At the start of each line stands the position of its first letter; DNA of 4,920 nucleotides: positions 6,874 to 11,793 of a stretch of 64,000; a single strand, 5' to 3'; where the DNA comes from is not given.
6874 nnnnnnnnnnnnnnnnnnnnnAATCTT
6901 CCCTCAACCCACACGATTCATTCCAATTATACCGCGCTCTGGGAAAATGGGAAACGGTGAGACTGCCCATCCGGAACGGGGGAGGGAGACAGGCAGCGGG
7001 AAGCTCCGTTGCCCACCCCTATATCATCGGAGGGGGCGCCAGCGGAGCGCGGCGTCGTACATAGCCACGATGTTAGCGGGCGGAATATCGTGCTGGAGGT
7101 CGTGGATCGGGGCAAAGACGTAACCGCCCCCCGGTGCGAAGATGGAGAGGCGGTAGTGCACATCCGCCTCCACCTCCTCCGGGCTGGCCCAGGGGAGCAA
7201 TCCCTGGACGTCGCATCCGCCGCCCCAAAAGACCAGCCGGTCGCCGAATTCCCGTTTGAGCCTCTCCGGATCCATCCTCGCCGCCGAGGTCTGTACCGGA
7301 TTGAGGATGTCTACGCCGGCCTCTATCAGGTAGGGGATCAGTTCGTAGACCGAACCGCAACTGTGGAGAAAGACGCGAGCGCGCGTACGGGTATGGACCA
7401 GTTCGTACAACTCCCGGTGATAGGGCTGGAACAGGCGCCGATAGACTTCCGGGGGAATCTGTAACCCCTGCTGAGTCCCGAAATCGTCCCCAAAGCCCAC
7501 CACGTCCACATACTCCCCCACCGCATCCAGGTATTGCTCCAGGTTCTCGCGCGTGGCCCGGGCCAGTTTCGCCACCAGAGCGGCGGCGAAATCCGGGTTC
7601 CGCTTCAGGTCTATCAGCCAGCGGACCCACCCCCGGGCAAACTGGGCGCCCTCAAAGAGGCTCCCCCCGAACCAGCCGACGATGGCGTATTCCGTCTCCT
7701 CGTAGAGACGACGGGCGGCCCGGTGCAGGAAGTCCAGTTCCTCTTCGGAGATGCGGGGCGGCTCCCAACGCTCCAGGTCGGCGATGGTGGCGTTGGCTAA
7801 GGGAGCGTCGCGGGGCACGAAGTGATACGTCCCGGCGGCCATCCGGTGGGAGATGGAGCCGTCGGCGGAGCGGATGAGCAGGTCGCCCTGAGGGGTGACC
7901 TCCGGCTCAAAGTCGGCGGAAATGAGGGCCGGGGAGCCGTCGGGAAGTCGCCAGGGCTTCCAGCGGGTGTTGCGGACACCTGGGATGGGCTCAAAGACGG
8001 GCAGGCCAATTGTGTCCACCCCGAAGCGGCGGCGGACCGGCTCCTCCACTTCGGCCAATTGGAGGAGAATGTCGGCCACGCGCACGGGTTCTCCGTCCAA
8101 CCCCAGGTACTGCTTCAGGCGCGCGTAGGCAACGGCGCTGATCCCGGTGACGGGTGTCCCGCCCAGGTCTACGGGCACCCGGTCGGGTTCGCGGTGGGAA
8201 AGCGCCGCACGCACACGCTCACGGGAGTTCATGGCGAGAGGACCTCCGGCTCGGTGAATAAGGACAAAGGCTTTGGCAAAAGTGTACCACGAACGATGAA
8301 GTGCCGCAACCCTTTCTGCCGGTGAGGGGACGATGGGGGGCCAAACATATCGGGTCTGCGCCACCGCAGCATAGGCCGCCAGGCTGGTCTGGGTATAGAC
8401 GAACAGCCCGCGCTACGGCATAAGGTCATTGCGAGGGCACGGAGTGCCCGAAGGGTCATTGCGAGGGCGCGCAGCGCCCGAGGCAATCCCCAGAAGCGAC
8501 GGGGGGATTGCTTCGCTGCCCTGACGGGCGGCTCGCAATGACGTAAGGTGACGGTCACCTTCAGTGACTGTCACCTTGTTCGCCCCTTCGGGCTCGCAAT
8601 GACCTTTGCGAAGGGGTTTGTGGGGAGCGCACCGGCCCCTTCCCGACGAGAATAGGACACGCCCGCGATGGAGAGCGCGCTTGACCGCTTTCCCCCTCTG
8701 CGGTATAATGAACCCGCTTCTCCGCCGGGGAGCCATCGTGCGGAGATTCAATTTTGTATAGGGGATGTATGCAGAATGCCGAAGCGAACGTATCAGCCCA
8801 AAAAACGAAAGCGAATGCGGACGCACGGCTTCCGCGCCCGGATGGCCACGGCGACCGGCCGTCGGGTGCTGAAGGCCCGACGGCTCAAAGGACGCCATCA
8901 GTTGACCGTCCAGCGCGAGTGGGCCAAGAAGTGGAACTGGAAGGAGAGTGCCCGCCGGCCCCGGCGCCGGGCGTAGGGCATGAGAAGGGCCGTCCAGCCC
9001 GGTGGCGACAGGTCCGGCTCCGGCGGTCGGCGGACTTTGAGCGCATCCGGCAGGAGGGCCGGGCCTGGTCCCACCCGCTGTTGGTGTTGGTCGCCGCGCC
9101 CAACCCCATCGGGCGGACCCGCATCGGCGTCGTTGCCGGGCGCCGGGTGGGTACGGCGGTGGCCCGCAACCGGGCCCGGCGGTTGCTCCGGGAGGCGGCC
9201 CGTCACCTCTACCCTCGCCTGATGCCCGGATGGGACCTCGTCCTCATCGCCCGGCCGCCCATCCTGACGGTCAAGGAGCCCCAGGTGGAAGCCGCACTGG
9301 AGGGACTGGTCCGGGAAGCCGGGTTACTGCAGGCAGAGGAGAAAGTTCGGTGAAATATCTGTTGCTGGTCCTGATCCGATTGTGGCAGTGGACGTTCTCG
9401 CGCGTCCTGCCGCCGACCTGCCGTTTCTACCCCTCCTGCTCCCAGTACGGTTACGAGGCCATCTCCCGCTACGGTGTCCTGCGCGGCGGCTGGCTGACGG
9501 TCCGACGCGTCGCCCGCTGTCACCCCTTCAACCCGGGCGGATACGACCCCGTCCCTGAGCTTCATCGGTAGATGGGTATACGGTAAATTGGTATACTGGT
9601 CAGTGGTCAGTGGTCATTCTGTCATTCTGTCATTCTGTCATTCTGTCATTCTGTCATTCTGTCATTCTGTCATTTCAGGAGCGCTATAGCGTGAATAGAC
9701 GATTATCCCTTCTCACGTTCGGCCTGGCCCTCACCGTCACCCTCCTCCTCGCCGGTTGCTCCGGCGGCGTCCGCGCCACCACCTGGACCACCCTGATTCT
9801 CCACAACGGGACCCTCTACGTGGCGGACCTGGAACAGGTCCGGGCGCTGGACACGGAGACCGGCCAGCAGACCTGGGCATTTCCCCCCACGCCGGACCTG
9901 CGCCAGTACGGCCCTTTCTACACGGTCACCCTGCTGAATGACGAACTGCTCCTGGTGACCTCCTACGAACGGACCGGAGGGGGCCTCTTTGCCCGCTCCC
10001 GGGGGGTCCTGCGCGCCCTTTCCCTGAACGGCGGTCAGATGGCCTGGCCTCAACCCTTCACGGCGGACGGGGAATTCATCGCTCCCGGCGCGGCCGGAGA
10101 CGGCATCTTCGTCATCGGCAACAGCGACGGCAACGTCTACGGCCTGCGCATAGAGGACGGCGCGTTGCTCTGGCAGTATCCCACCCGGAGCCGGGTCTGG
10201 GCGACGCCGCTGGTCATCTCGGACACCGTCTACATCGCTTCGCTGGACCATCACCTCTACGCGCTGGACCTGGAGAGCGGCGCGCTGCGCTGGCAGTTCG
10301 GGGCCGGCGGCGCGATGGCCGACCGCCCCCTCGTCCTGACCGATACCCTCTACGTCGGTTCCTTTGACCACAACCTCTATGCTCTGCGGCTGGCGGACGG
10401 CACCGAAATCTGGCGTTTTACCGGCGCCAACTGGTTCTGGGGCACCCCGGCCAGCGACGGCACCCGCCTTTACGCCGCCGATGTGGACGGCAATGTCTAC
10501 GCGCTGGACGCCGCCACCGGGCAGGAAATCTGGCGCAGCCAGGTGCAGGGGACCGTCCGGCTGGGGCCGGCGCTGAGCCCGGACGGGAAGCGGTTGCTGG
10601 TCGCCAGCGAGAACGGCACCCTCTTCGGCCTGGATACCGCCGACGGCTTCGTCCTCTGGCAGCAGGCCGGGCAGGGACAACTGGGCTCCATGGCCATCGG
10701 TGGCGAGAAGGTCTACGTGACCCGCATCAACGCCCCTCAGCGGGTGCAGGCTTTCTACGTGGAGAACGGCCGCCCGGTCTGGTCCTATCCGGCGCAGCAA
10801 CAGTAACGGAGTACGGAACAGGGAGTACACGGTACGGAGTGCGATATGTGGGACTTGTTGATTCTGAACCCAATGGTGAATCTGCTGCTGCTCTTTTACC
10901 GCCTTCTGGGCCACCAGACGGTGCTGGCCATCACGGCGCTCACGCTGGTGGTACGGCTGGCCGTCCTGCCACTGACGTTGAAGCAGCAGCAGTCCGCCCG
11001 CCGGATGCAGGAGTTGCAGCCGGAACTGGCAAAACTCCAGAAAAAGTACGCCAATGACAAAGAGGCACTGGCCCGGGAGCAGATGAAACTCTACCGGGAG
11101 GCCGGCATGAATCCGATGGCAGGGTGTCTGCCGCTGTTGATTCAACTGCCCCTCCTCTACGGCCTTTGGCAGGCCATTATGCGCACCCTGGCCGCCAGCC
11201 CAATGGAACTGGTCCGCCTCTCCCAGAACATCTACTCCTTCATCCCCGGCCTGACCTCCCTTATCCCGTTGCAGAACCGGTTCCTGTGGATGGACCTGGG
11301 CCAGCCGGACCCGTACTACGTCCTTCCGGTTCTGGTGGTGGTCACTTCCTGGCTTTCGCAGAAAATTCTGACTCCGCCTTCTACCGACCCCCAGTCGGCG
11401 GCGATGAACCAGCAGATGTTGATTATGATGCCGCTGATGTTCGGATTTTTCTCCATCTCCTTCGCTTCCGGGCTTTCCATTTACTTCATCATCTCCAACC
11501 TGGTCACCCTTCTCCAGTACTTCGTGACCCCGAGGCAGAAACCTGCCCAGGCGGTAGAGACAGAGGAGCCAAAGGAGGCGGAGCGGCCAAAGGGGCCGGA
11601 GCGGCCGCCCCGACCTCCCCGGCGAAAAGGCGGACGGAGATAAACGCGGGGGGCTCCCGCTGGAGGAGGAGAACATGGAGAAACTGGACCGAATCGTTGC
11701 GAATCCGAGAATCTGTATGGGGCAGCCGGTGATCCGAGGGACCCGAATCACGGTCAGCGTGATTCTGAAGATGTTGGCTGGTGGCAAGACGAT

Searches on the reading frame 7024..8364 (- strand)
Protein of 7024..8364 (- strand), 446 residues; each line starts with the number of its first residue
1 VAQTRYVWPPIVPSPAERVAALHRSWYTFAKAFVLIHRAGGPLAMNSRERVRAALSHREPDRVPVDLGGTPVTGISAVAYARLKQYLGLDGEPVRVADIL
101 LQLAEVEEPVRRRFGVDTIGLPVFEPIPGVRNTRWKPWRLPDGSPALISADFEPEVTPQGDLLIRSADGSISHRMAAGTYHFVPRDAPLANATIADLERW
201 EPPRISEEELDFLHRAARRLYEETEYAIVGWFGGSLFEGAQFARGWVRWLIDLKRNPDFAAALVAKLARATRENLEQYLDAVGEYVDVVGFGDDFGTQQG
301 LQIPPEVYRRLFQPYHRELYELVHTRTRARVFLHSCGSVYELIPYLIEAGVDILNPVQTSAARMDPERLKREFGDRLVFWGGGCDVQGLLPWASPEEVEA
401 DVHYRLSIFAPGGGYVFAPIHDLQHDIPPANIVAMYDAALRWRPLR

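Call 19: search_protein_families(library=pfam, proteins=[window:7024-8364:-], max_evalue=0.00001)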
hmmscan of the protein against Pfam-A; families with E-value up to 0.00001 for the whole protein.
window:7024-8364:- (446 aa): 1 family
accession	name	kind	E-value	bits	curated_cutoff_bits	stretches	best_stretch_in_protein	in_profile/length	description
PF01208.23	URO-D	-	3.4e-22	79.4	23.9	1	192-439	97-343/346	Uroporphyrinogen decarboxylase (URO-D)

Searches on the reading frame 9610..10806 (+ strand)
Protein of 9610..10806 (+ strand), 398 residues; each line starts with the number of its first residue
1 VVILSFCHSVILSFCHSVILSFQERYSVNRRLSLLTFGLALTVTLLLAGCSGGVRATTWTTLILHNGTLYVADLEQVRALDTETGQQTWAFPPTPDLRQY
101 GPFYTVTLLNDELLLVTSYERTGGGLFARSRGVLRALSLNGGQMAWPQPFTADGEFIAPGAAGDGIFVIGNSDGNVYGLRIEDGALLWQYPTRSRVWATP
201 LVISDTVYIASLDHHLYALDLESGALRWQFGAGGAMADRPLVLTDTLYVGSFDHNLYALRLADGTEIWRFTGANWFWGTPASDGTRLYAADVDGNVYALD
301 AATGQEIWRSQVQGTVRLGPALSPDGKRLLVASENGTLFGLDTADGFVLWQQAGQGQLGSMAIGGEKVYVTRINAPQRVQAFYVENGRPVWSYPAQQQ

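Call 19: search_protein_families(library=pfam, proteins=[window:9610-10806:+], max_evalue=0.00001)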
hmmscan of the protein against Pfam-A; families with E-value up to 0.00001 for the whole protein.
window:9610-10806:+ (398 aa): 4 families
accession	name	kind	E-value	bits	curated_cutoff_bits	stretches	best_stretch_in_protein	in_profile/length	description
PF13360.13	PQQ_2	-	1.4e-40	139.8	27.6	2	293-396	2-102/233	Outer membrane protein assembly factor BamB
PF13570.13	Beta-prop_ACSF4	-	1.4e-36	127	133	2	245-396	62-213/329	Beta-alanine-activating enzyme, beta-propeller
PF01011.28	PQQ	-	3.5e-19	69.4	26.7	0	278-314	51-87/595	Glucose/ethanol/alcohol dehydrogenase, beta-propeller domain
PF25292.1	Beta-prop_CGLA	-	2.7e-08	34.1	26.8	0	204-260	44-103/316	Lambda-carrageenase beta-propeller domain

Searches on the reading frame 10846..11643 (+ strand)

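Call 19: search_protein_families(library=pfam, proteins=[window:10846-11643:+], max_evalue=0.00001)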
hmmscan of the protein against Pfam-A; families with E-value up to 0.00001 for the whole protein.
window:10846-11643:+ (265 aa): 1 family
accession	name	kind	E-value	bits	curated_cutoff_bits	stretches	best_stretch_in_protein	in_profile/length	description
PF02096.25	60KD_IMP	-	8.5e-52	175.9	35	1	26-228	2-161/163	60Kd inner membrane protein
